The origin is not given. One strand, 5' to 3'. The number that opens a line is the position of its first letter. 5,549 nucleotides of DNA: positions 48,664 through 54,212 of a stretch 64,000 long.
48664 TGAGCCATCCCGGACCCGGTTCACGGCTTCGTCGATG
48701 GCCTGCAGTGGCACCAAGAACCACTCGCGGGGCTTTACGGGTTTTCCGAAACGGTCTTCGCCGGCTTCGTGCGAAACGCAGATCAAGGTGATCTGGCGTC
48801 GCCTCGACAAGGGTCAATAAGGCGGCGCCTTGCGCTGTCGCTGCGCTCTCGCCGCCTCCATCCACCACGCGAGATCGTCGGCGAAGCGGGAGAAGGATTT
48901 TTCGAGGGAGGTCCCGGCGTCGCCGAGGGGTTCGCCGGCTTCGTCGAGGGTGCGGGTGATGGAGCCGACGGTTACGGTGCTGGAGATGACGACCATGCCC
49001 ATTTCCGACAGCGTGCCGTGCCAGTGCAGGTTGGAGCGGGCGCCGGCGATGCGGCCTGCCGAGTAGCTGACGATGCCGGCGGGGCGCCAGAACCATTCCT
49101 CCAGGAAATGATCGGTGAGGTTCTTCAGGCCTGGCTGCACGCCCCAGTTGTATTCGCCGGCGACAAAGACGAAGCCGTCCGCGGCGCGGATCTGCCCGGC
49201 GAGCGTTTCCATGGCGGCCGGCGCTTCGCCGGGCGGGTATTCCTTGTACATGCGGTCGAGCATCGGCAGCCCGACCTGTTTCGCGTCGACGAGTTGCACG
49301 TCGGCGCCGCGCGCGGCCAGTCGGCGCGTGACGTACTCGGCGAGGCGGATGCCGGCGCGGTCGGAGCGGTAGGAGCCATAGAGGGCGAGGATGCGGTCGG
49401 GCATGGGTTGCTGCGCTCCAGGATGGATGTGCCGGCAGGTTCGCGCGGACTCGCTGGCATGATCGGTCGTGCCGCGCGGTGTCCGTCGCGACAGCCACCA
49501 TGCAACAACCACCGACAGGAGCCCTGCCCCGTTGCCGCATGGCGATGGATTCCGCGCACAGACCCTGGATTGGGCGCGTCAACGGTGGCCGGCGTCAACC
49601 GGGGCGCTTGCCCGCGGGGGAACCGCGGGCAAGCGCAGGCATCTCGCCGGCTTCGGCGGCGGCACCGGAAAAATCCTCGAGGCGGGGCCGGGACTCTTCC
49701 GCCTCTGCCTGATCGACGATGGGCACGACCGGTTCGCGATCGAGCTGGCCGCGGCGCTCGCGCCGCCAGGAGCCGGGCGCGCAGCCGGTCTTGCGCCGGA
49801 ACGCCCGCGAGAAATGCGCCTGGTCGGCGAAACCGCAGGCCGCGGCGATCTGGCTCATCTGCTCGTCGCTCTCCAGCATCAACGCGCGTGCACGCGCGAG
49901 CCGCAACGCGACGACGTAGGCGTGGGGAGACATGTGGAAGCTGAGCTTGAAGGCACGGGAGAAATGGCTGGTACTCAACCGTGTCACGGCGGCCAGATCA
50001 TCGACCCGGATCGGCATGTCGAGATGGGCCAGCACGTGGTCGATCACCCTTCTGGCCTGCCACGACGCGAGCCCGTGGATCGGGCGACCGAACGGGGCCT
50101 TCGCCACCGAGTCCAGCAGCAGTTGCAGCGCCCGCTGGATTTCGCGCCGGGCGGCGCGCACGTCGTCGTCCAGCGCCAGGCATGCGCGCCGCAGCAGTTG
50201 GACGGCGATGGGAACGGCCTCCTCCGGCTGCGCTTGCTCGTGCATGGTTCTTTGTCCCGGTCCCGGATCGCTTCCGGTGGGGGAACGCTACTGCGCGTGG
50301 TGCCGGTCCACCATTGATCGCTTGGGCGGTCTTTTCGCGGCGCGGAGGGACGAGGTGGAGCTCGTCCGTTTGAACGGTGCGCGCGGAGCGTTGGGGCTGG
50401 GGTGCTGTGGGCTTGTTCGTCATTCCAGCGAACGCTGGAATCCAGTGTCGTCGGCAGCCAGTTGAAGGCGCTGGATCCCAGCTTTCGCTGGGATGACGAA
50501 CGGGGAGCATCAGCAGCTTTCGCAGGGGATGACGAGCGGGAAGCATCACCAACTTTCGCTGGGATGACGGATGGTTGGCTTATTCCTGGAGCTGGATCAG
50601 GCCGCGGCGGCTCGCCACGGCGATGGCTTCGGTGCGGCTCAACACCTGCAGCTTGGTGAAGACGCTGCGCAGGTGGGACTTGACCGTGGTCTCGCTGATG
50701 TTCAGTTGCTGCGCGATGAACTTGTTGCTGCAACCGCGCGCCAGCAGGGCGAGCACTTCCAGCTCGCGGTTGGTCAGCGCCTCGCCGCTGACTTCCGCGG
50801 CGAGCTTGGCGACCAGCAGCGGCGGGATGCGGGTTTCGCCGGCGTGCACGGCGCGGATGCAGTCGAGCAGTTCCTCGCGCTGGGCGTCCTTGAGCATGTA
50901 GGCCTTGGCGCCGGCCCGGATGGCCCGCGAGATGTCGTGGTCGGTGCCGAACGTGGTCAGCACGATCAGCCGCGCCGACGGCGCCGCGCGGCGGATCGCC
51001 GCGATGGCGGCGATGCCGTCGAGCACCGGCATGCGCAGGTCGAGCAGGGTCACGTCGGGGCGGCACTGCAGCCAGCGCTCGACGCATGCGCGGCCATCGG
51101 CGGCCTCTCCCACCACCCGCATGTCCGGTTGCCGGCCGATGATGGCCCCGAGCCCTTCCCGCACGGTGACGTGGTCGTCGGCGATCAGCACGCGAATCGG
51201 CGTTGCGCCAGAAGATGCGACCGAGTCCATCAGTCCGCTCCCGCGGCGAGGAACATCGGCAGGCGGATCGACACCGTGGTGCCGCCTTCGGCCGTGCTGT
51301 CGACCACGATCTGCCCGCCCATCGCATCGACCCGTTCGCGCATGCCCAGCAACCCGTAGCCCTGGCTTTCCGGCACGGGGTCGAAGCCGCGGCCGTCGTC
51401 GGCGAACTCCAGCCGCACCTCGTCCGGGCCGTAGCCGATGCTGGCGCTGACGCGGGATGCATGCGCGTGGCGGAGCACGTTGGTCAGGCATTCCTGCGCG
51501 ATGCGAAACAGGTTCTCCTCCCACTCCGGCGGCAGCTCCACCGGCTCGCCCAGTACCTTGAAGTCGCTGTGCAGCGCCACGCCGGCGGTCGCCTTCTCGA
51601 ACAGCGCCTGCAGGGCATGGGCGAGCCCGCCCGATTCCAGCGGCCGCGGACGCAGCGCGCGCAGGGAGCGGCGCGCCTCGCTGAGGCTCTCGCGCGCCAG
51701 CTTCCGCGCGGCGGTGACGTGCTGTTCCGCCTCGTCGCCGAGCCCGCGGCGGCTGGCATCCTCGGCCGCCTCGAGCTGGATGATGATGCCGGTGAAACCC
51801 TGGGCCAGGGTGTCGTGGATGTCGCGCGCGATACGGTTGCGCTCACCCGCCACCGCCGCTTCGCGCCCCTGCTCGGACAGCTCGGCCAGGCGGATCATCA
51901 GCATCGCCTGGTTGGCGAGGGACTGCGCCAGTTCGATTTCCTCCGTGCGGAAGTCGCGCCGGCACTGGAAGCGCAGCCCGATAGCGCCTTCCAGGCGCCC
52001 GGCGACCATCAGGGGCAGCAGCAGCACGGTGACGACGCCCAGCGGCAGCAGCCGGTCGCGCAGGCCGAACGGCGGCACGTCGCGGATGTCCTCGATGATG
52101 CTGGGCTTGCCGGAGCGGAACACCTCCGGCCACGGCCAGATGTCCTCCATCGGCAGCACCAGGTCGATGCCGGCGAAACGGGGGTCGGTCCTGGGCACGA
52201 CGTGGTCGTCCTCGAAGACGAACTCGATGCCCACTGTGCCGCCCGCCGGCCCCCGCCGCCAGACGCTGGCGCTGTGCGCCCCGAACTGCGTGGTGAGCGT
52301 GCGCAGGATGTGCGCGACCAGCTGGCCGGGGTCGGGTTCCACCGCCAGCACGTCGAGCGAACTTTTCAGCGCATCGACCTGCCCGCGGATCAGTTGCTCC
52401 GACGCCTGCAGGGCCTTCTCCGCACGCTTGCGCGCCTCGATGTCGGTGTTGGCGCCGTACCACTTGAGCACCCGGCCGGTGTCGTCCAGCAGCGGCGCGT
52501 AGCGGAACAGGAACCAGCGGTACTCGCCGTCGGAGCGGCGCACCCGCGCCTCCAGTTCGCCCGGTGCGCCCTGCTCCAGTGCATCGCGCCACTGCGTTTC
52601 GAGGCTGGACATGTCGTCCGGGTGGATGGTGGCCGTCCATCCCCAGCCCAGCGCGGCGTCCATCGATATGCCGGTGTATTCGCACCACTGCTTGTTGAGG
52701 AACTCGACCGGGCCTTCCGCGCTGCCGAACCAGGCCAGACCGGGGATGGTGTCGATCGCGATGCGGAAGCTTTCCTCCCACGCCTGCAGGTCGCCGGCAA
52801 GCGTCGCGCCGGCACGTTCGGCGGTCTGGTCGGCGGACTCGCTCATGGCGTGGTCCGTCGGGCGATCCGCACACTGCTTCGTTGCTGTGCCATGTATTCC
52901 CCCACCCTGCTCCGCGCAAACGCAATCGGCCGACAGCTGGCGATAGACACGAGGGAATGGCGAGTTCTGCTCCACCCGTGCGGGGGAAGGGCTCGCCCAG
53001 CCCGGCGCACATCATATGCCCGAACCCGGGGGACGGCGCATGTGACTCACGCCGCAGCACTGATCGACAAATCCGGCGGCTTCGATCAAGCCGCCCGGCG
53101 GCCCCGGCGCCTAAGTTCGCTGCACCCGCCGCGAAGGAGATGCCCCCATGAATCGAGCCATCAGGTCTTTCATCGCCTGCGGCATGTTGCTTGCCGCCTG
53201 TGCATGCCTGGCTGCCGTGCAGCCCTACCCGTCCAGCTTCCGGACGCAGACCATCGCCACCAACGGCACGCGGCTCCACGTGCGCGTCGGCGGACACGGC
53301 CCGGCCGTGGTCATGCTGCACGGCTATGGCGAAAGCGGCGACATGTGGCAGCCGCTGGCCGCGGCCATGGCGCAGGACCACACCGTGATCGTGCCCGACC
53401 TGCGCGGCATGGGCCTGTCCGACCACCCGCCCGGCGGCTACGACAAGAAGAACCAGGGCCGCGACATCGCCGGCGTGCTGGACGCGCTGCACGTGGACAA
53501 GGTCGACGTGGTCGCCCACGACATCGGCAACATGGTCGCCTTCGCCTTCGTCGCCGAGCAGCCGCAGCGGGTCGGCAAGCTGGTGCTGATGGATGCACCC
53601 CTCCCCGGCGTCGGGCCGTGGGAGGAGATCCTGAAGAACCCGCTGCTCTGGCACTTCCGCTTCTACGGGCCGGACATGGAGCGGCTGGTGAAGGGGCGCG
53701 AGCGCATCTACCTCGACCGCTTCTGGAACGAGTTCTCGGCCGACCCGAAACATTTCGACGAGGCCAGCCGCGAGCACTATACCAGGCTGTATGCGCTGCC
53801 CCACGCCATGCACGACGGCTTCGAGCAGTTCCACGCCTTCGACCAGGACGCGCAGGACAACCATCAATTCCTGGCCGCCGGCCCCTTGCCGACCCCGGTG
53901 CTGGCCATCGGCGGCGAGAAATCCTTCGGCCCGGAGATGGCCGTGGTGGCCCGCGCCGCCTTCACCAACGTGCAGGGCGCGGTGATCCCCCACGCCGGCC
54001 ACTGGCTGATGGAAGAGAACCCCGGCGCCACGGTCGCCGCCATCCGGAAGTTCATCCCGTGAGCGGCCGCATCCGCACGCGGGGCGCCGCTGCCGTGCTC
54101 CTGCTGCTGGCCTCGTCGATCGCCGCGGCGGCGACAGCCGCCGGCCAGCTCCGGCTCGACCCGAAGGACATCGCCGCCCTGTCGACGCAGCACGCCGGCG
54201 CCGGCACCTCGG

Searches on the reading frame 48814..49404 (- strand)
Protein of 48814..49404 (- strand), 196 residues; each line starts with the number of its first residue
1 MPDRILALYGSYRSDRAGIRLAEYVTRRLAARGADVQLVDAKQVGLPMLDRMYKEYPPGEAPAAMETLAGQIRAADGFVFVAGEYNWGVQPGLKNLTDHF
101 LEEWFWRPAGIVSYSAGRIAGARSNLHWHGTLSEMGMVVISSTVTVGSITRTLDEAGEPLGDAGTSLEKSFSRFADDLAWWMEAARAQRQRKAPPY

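Call 24: search_protein_families(library=pfam, proteins=[window:48814-49404:-], max_evalue=0.001)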
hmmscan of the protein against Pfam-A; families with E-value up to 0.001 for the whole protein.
window:48814-49404:- (196 aa): 2 families
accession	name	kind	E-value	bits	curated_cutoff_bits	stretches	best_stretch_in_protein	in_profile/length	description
PF03358.20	FMN_red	-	8.6e-30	103.8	24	1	4-148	2-149/152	NADPH-dependent FMN reductase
PF02525.22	Flavodoxin_2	-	5.1e-08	33.3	27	1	4-105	2-108/198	Flavodoxin-like fold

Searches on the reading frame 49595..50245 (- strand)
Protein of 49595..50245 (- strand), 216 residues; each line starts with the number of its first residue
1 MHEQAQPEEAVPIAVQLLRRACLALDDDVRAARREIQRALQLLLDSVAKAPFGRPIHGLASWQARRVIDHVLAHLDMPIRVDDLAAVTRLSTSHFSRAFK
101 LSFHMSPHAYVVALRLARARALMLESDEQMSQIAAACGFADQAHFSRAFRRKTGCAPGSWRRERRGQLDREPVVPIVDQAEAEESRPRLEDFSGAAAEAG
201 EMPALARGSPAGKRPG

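Call 24: search_protein_families(library=pfam, proteins=[window:49595-50245:-], max_evalue=0.001)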
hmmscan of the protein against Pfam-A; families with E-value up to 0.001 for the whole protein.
window:49595-50245:- (216 aa): 2 families
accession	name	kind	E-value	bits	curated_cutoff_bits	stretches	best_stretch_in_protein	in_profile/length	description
PF12833.13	HTH_18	-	5.6e-25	87.9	33.6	1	84-162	1-79/80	Helix-turn-helix domain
PF00165.29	HTH_AraC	-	6.6e-17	61.6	26.6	2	130-162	11-42/42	Bacterial regulatory helix-turn-helix proteins, AraC family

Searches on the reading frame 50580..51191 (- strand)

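Call 24: search_protein_families(library=pfam, proteins=[window:50580-51191:-], max_evalue=0.001)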
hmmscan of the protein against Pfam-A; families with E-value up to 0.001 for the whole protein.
window:50580-51191:- (203 aa): 4 families
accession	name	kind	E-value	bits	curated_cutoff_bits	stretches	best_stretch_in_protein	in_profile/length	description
PF00072.30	Response_reg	-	1.6e-24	86.6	30.2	1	2-112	2-110/111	Response regulator receiver domain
PF00196.25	GerE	-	5.2e-21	74.5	23.5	1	138-193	2-57/57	Bacterial regulatory proteins, luxR family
PF08281.18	Sigma70_r4_2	-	2.5e-05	24.3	25.7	1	138-175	10-48/54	Sigma-70, region 4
PF04967.18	HTH_10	-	0.00018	21.7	23.1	0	152-181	22-51/53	HTH DNA binding domain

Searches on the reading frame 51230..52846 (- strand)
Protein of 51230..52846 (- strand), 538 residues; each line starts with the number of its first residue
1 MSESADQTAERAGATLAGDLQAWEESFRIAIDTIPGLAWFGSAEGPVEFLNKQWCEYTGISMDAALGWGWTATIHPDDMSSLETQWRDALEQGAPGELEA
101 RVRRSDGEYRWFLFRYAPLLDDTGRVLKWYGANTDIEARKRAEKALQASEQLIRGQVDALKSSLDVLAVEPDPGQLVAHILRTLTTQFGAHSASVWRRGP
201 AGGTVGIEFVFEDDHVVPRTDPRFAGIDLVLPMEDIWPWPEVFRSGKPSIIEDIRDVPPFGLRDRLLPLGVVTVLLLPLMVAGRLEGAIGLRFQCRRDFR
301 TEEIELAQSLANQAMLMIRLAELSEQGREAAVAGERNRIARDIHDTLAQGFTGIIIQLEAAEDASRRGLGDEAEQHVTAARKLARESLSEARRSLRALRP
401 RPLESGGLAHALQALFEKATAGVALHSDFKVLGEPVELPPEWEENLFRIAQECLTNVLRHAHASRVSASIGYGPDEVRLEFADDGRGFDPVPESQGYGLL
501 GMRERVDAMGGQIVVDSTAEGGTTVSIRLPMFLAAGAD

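Call 24: search_protein_families(library=pfam, proteins=[window:51230-52846:-], max_evalue=0.001)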
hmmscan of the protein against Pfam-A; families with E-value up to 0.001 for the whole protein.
window:51230-52846:- (538 aa): 9 families
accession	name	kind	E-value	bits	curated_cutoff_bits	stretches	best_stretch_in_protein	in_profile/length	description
PF07730.19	HisKA_3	-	2.6e-18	66.8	24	1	335-402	1-67/68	Histidine kinase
PF08447.18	PAS_3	-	2.6e-16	60.1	25.6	1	49-132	3-88/89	PAS fold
PF02518.31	HATPase_c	-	4.5e-14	53.3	26.4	1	444-531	4-109/111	Histidine kinase-, DNA gyrase B-, and HSP90-like ATPase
PF01590.32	GAF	-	1.6e-13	51.8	22.4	1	172-316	1-131/133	GAF domain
PF13185.12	GAF_2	-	1.9e-12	48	28.6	1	172-318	3-135/136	GAF domain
PF08448.16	PAS_4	-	2.9e-12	47.2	23.1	1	42-141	12-110/110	PAS fold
PF13426.13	PAS_9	-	2.4e-08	34.6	27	1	43-136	9-101/103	PAS domain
PF00989.32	PAS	-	9.8e-06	26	22.6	1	30-131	6-108/113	PAS fold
PF13581.12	HATPase_c_2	-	6.3e-05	23.4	27.4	1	436-527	22-125/127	Histidine kinase-like ATPase domain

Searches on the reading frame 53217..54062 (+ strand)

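Call 25: search_protein_families(library=pfam, proteins=[window:53217-54062:+], max_evalue=0.001)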
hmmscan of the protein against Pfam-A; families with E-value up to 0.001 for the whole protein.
window:53217-54062:+ (281 aa): 3 families
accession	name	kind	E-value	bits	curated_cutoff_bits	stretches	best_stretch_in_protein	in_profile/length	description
PF00561.26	Abhydrolase_1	-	8.4e-31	107.9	25.8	1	29-269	1-245/245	alpha/beta hydrolase fold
PF12697.13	Abhydrolase_6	-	5.3e-23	83.3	26.3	1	31-275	1-216/217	Alpha/beta hydrolase family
PF12146.15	Hydrolase_4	-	4.6e-08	33.1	27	1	30-129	6-110/239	Serine aminopeptidase, S33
